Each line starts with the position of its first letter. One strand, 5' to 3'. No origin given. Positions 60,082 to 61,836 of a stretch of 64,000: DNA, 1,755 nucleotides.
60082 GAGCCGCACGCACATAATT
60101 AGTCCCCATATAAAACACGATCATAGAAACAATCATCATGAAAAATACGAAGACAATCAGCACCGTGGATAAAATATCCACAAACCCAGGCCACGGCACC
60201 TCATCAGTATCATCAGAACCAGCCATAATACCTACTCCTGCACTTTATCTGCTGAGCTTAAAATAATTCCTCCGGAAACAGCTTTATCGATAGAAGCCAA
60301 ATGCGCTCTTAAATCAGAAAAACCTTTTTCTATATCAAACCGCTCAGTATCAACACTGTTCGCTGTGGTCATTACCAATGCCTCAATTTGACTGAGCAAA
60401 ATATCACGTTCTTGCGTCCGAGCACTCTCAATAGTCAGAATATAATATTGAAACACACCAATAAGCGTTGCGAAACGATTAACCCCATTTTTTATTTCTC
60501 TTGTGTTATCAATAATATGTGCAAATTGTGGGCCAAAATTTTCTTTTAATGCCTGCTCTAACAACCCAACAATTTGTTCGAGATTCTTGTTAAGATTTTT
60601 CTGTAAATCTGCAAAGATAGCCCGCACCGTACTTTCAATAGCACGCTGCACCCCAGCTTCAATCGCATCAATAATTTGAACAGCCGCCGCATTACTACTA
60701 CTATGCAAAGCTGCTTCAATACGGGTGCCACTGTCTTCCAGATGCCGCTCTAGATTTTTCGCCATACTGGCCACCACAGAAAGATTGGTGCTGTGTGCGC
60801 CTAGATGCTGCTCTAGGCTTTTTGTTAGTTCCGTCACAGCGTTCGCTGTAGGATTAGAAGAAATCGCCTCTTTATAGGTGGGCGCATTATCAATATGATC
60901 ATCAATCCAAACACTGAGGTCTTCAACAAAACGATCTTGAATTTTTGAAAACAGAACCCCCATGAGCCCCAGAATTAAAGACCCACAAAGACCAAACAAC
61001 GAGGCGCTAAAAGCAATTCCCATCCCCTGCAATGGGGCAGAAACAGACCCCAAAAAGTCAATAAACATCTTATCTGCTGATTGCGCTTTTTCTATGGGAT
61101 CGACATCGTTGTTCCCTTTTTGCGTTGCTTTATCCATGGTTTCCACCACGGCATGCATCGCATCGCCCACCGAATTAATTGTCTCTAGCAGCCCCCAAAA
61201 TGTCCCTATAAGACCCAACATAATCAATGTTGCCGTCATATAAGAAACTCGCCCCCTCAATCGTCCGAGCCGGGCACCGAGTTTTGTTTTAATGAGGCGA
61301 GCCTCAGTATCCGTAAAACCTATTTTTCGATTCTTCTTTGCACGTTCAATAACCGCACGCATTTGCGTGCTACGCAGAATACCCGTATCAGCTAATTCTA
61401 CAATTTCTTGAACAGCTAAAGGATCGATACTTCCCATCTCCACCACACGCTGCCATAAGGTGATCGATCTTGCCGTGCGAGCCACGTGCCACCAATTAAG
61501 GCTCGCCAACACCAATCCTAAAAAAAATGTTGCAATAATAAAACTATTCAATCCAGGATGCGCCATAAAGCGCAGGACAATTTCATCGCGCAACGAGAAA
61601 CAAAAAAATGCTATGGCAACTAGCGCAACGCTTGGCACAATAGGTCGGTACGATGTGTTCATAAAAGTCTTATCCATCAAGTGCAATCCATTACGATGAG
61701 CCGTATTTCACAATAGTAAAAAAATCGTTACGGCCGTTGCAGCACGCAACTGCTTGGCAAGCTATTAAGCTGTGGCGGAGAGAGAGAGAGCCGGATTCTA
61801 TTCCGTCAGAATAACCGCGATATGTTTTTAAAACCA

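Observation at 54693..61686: Type I secretion operon led by a MotA/ExbB-like and MotB-like proton-channel pair, with no substrate gene in cis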

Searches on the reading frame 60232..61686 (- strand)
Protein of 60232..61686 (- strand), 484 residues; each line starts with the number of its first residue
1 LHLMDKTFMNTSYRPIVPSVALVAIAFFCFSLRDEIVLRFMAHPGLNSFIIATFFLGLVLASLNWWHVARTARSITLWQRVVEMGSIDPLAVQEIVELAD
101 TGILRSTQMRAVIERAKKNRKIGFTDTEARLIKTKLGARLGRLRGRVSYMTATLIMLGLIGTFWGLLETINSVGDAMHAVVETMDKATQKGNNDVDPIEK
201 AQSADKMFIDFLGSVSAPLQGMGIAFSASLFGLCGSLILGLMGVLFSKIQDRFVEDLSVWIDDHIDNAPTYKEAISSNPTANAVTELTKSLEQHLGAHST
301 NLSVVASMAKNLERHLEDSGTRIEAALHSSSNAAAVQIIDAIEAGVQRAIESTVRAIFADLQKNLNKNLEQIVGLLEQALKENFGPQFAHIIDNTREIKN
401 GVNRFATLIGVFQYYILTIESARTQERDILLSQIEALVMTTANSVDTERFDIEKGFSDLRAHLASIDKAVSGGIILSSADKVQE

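Call 3: search_protein_families(library=pfam, proteins=[window:60232-61686:-], max_evalue=1)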
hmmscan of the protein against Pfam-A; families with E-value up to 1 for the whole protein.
window:60232-61686:- (484 aa): 12 families
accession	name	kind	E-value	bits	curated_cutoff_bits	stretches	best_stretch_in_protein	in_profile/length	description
PF01618.21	MotA_ExbB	-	0.00022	21.4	22.9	1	147-180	49-86/127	MotA/TolQ/ExbB proton channel family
PF21822.3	Phage_TAC_15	-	0.0022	18.9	22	1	286-389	21-121/127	Phage tail assembly chaperone protein, TAC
PF21893.1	DUF6918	-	0.0068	17.3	27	1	250-381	11-138/141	Family of unknown function (DUF6918)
PF20428.3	Sey1_3HB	-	0.0095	15.3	24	1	257-390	37-168/419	Sey1 three-helix bundle domain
PF19613.4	DUF6118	-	0.015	15.2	27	1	346-468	26-140/245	Family of unknown function (DUF6118)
PF23731.1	ARM_ECM29_C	-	0.046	14.4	27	1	251-361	62-176/241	ECM29, C-terminal ARM-like repeats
PF19937.4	GldC-like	-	0.1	13.5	25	0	65-115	27-76/90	Gliding motility-associated protein GldC-like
PF20274.4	cREC_REC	-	0.14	13.3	27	1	261-343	5-87/88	Cyclic-phosphate processing Receiver domain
PF14308.11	DnaJ-X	-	0.14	12.1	29.4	0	282-357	79-154/203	X-domain of DnaJ-containing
PF01442.23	Apolipoprotein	-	0.25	11.4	90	0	283-370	100-179/190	Apolipoprotein A1/A4/E domain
PF20117.4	DUF6507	-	0.76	10.8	25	0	285-359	19-90/120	Family of unknown function (DUF6507)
PF07464.16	ApoLp-III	-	0.94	10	36.3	0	281-382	35-127/146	Apolipophorin-III precursor (apoLp-III)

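Call 4: search_protein_families(library=ncbifam, proteins=[window:60232-61686:-], max_evalue=1)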
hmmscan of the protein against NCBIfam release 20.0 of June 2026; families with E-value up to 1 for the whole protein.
window:60232-61686:- (484 aa): 3 families
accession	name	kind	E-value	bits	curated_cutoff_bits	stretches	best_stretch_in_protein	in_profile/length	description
NF041368.1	Fbpase2_Halo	equivalog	0.023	13.7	500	1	293-349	193-249/333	class II fructose-bisphosphate aldolase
NF033915.0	antiphage_ZorA_2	subfamily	0.028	13.5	100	0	214-269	148-203/383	anti-phage ZorAB system protein ZorA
NF046118.1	T4SS_BAB2_0123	subfamily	0.032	14.5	100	1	281-359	28-107/145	BAB2_0123 family type IV secretion system effector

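Call 5: search_protein_families(library=padloc, proteins=[window:60232-61686:-], max_evalue=1)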
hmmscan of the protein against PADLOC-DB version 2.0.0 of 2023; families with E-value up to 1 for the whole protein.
window:60232-61686:- (484 aa): 12 families
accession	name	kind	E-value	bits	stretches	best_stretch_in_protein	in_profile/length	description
PDLC00597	ZorA1|ZorA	-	2e-12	44.7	2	212-379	146-293/683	MotA/ExbB/TolQ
PDLC00648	ZorA3|ZorA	-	8.8e-08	29.3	2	214-374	147-300/692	MotA/ExbB/TolQ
PDLC00647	ZorA3|ZorA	-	1.2e-06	25.3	2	214-374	153-306/780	MotA/ExbB/TolQ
PDLC00649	ZorA3|ZorA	-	2.4e-06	24.2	2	213-367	147-294/698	MotA/ExbB/TolQ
PDLC00637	ZorA2|ZorA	-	3.6e-06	24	2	327-425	240-338/420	MotA/ExbB/TolQ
PDLC00635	ZorA2|ZorA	-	2e-05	21.8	1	213-373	79-224/505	MotA/ExbB/TolQ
PDLC02750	PbeC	-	0.0021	14.7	1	261-373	176-287/629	PbeC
PDLC03842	LeoB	-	0.0068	13.3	1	255-384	250-382/568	-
PDLC03841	LeoBC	-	0.0084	13.3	1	299-408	330-460/601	-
PDLC00598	ZorA1|ZorA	-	0.013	11.9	1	157-438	138-377/663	MotA/ExbB/TolQ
PDLC00640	ZorA2|ZorA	-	0.021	11.5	2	281-377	471-563/590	MotA/ExbB/TolQ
PDLC00650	ZorA3|ZorA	-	0.49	6.8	1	214-245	148-179/1063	MotA/ExbB/TolQ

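Call 9: find_homologous_proteins(query=window:60232-61686:-, max_evalue=0.001)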
Query window:60232-61686:- (484 aa): 761 proteins with E <= 0.001 among 8000 candidates; the best 120 are listed.
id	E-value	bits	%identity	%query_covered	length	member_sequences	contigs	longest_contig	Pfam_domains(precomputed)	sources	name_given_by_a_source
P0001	3.5e-287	970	93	99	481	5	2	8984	-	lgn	-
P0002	8.2e-249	844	81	98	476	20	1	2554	-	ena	-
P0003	9.9e-48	181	38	55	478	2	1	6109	-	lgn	-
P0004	3.2e-47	180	38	54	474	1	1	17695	-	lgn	-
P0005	1.1e-45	175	38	54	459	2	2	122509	-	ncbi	-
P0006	6.3e-45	172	38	54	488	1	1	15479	-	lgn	-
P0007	1.1e-43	168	36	64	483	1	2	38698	-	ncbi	-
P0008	1.5e-43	168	36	65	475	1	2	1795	-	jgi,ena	-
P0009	2.1e-43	167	34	69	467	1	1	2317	-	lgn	-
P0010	2.1e-43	167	35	62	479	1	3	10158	-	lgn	-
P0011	3.0e-43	167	34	75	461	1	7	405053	-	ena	-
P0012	7.2e-43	165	34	60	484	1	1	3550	-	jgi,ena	jgi:predicted nucleic acid-binding Zn-ribbon protein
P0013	8.2e-43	165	32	81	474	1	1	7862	-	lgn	-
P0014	1.3e-42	164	37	55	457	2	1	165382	-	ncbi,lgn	-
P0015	3.1e-42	163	36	57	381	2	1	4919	-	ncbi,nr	ncbi:MAG: hypothetical protein EBV03_04900, partial [Proteobacteria bacterium]|nr:hypothetical prote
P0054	6.3e-25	106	33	57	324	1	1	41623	PF01618.22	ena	-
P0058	1.2e-23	102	30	63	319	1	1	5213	PF01618.22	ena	-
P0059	1.2e-23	102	31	62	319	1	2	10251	PF01618.22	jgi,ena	-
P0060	3.0e-23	101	31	60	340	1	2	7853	PF01618.22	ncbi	-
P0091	1.7e-20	92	30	63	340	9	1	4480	PF01618.22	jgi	jgi:hypothetical protein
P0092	1.7e-20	92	30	57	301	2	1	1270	PF01618.22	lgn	-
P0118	1.4e-19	89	34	31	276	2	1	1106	PF01618.22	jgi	jgi:hypothetical protein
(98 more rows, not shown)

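Call 11: find_related_loci(query=A1, collection=genome_contigs, flank=10000)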
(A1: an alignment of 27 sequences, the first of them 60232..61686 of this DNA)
Query A1 (484 aa) in genome_contigs; peptide patterns used: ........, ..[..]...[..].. (x = any residue, [..] = any of these).
356 stretches matched a pattern; 228 encode a relative of the query (tblastn E <= 1e-3); the best 80 are kept; 80 distinct loci.
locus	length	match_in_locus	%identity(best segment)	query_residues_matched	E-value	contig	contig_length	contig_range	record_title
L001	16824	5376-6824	82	1-483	0e+0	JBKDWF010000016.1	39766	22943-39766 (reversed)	MAG: Holosporales bacterium isolate samp_4367_VAMB_360 samp_4367_1258388, whole genome shotgun sequence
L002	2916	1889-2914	92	1-342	0e+0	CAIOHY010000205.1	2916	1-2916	MAG: uncultured Cellvibrio sp. isolate ErkenSummer_bin-5019 genome assembly, contig: bin-5019:205/669, whole genome shot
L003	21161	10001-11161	31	4-405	3e-50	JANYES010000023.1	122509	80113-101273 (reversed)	MAG: Alphaproteobacteria bacterium isolate 338R_metabinner_4 338R_k141_1071654, whole genome shotgun sequence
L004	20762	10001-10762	37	13-277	2e-48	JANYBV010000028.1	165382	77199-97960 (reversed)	MAG: Alphaproteobacteria bacterium isolate 336R_metabinner_1_sub 336R_k141_1518619, whole genome shotgun sequence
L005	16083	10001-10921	36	13-322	1e-48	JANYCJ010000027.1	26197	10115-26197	MAG: Alphaproteobacteria bacterium isolate 336R_metabinner_139 336R_k141_411583, whole genome shotgun sequence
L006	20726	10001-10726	36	13-262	4e-43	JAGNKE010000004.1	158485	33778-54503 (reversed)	MAG: Alphaproteobacteria bacterium isolate Go_SlAct_bin_25 Go_SlAct_180_length_158485_cov_25.730364, whole genome shotgu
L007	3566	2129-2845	38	24-269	8e-41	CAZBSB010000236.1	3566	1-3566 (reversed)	MAG TPA_asm: uncultured Rhodospirillales bacterium isolate SRP298887_co1_214 genome assembly, contig: NODE_36604_length_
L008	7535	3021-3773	35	7-265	1e-39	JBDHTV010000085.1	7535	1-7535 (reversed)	MAG: Bdellovibrionales bacterium isolate AS-MESO-OLR.354 NODE_35953_length_7535_cov_20.694690, whole genome shotgun sequ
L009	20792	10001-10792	36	9-275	3e-39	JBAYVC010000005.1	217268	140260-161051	MAG: Pseudobdellovibrionaceae bacterium isolate SO_2016_LW3_50 scaffold00070_LW162_2016, whole genome shotgun sequence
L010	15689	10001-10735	40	13-265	1e-37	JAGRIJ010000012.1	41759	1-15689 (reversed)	MAG: Alphaproteobacteria bacterium isolate HKST-UBA22 k127_413156, whole genome shotgun sequence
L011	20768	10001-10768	35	13-276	1e-40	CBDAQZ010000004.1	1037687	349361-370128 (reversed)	MAG: Alphaproteobacteria bacterium isolate ae0725c1-75e1-4858-8916-f7aecc6609a5 genome assembly, contig: contig_4, whole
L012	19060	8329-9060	37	13-273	7e-37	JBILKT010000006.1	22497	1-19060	MAG: Alphaproteobacteria bacterium isolate ME2017-07-14_3300042517_group7_bin76 Rohwer_bin1897_scaffold_746_c1, whole ge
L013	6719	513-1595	34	13-363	6e-37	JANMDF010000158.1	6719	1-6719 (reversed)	MAG: Alphaproteobacteria bacterium isolate OTE_75_metabat_199 OTE_75_k141_1567200, whole genome shotgun sequence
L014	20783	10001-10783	38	13-286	6e-36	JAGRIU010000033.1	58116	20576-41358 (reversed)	MAG: Alphaproteobacteria bacterium isolate HKST-UBA23 k127_2024119, whole genome shotgun sequence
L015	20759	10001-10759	33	33-286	1e-35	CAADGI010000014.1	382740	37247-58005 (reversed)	uncultured Alphaproteobacteria bacterium isolate PRO1.fa.gz genome assembly, contig: k127_714586, whole genome shotgun s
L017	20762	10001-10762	32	13-268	8e-34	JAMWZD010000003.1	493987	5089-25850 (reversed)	MAG: Rickettsiales bacterium isolate MSM10 MSM10_3, whole genome shotgun sequence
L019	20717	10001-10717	34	13-265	3e-33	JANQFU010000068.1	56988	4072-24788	MAG: Alphaproteobacteria bacterium isolate PL23b_bin.17 k99_1713460, whole genome shotgun sequence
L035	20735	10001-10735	29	40-301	2e-23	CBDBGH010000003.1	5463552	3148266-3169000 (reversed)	MAG: Alphaproteobacteria bacterium isolate b99f4e08-eaad-4535-8bab-8af14a35acd4 genome assembly, contig: contig_2, whole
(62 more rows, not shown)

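Call 16: search_protein_families(library=pfam, proteins=[L006:3968-9751:-, L003:4286-9829:-, L006:11430-12179:+, L003:11359-12024:+, L006:1673-3889:-], max_evalue=0.01)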
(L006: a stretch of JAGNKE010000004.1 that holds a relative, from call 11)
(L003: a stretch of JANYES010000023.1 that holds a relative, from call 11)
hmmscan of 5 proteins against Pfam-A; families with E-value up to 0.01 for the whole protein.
L006:3968-9751:- (1927 aa): 1 family
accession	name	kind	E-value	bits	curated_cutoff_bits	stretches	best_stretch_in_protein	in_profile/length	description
PF00353.25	HemolysinCabind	-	1.6e-80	264.8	23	14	1645-1679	2-36/36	RTX calcium-binding nonapeptide repeat (4 copies)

L003:4286-9829:- (1847 aa): 1 family
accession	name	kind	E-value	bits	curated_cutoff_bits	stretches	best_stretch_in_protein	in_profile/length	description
PF00353.25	HemolysinCabind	-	1.4e-69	229.9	23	13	1300-1332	3-35/36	RTX calcium-binding nonapeptide repeat (4 copies)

L006:11430-12179:+ (249 aa): 3 families
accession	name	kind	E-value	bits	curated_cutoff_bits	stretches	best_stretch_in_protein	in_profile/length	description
PF08537.15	NBP1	-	0.0021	18.1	25.8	1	45-145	120-221/330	Fungal Nap binding protein NBP1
PF12698.13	ABC2_membrane_3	-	0.0033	17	31.6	1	25-196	4-152/347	ABC-2 family transporter protein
PF07531.19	TAFH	-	0.007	16.8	27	0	61-97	21-57/90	NHR1 homology to TAF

L003:11359-12024:+ (221 aa): 1 family
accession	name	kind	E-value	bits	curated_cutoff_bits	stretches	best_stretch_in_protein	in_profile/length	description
PF02183.23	HALZ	-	0.0017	18.9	28.1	1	71-98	15-42/43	Homeobox associated leucine zipper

L006:1673-3889:- (738 aa): 3 families
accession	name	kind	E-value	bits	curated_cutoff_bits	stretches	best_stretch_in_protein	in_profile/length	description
PF00005.33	ABC_tran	-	4e-31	108.9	25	1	519-667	2-137/137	ABC transporter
PF00664.28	ABC_membrane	-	1.5e-24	87.5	28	1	189-448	4-267/274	ABC transporter transmembrane region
PF02463.25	SMC_N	-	0.00042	20.2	40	1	288-711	135-213/220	RecF/RecN/SMC N terminal domain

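Call 34: predict_structure(alignment_id=A1)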
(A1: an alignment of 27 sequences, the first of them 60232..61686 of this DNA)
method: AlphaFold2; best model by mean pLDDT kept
length: 484 residues; sequences in the alignment: 27
mean_pLDDT: 66.4   pTM: 0.44
mean pLDDT of the five models: 66.4, 65.9, 63.1, 62.1, 60.5
residues with pLDDT >= 90: 3; 70-90: 209; 50-70: 170; < 50: 102
segments of 3 or more residues with pLDDT < 50: 1-8, 268-288, 295-297, 299-301, 307-309, 322-327, 329-351, 381-384, 470-484
pLDDT, mean of each block of 10 residues (from residue 1): 42 72 85 79 80 88 86 83 74 81 78 78 83 88 88 89 79 74 68 55 68 66 74 87 87 87 67 38 47 49 49 50 46 45 43 52 59 57 52 66 65 60 51 58 64 66 58 38 34
secondary structure, 60 per line:
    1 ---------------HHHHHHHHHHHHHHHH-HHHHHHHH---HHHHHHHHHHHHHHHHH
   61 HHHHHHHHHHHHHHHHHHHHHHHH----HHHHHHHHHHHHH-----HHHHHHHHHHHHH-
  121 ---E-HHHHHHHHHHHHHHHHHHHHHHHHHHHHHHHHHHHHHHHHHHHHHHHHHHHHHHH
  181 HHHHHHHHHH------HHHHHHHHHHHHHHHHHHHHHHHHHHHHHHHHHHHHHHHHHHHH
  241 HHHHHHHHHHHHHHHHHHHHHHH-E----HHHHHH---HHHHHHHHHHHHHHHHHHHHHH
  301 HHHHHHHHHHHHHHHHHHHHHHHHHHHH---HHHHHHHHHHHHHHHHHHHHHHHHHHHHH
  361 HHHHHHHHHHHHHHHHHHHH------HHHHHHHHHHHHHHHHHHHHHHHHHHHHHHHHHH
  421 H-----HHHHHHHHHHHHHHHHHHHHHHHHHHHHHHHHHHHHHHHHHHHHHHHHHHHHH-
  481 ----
elements in order: H16-31 H33-40 H44-84 H89-101 H107-119 H126-190 H197-263 H270-275 H279-328 H332-380 H387-421 H427-479

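Call 36: search_solved_structures(query=A1, max_evalue=10, show_alignments=2)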
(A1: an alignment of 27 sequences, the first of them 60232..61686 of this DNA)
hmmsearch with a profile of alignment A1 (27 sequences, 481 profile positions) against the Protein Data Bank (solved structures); distinct sequences matched with E-value up to 10: 185 (the best 60 are shown).
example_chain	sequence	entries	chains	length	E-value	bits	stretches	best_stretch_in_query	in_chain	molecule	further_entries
5cwb_A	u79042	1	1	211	2.8e-06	29.7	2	348-466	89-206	Designed helical repeat protein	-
2ch7_B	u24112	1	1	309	1.8e-05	27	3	295-382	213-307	METHYL-ACCEPTING CHEMOTAXIS PROTEIN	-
2ch7_A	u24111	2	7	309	2.1e-05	26.8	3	295-382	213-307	METHYL-ACCEPTING CHEMOTAXIS PROTEIN | Methyl-accepting chemotaxis protein 2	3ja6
3ja6_H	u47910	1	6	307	2.5e-05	26.5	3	298-381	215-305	Methyl-accepting chemotaxis protein 2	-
8qae_A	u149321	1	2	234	3.1e-05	26.2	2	296-429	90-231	sc-apCC-6-SLLA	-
3tnu_A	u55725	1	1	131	5.8e-05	25.4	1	323-430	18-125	Keratin, type I cytoskeletal 14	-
9r1o_A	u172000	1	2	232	0.00014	24.1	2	301-452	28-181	sc-apCC-6-DPH-NR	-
8cwy_A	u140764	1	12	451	0.00031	22.9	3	318-452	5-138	T32-15-1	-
7y9n_A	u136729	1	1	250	0.00037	22.7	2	297-430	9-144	Spike protein S2',5HB-H2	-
8cws_A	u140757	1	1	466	0.00049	22.3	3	347-450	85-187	F4132-2 Chain A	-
8qad_A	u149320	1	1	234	0.00069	21.8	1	321-457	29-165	sc-apCC-6-LLIA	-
6jfv_A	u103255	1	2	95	0.0019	20.4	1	343-430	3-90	Keratin, type I cytoskeletal 14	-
7zr2_A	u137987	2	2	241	0.0024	20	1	305-470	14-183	Spike protein S2',Chimeric protein mimic of SARS-CoV-2 Spike HR1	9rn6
7mwr_B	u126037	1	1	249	0.0035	19.5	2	374-450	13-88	LHD101B4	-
7sat_C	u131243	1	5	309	0.0058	18.8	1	287-412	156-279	Por secretion system protein porL/gldL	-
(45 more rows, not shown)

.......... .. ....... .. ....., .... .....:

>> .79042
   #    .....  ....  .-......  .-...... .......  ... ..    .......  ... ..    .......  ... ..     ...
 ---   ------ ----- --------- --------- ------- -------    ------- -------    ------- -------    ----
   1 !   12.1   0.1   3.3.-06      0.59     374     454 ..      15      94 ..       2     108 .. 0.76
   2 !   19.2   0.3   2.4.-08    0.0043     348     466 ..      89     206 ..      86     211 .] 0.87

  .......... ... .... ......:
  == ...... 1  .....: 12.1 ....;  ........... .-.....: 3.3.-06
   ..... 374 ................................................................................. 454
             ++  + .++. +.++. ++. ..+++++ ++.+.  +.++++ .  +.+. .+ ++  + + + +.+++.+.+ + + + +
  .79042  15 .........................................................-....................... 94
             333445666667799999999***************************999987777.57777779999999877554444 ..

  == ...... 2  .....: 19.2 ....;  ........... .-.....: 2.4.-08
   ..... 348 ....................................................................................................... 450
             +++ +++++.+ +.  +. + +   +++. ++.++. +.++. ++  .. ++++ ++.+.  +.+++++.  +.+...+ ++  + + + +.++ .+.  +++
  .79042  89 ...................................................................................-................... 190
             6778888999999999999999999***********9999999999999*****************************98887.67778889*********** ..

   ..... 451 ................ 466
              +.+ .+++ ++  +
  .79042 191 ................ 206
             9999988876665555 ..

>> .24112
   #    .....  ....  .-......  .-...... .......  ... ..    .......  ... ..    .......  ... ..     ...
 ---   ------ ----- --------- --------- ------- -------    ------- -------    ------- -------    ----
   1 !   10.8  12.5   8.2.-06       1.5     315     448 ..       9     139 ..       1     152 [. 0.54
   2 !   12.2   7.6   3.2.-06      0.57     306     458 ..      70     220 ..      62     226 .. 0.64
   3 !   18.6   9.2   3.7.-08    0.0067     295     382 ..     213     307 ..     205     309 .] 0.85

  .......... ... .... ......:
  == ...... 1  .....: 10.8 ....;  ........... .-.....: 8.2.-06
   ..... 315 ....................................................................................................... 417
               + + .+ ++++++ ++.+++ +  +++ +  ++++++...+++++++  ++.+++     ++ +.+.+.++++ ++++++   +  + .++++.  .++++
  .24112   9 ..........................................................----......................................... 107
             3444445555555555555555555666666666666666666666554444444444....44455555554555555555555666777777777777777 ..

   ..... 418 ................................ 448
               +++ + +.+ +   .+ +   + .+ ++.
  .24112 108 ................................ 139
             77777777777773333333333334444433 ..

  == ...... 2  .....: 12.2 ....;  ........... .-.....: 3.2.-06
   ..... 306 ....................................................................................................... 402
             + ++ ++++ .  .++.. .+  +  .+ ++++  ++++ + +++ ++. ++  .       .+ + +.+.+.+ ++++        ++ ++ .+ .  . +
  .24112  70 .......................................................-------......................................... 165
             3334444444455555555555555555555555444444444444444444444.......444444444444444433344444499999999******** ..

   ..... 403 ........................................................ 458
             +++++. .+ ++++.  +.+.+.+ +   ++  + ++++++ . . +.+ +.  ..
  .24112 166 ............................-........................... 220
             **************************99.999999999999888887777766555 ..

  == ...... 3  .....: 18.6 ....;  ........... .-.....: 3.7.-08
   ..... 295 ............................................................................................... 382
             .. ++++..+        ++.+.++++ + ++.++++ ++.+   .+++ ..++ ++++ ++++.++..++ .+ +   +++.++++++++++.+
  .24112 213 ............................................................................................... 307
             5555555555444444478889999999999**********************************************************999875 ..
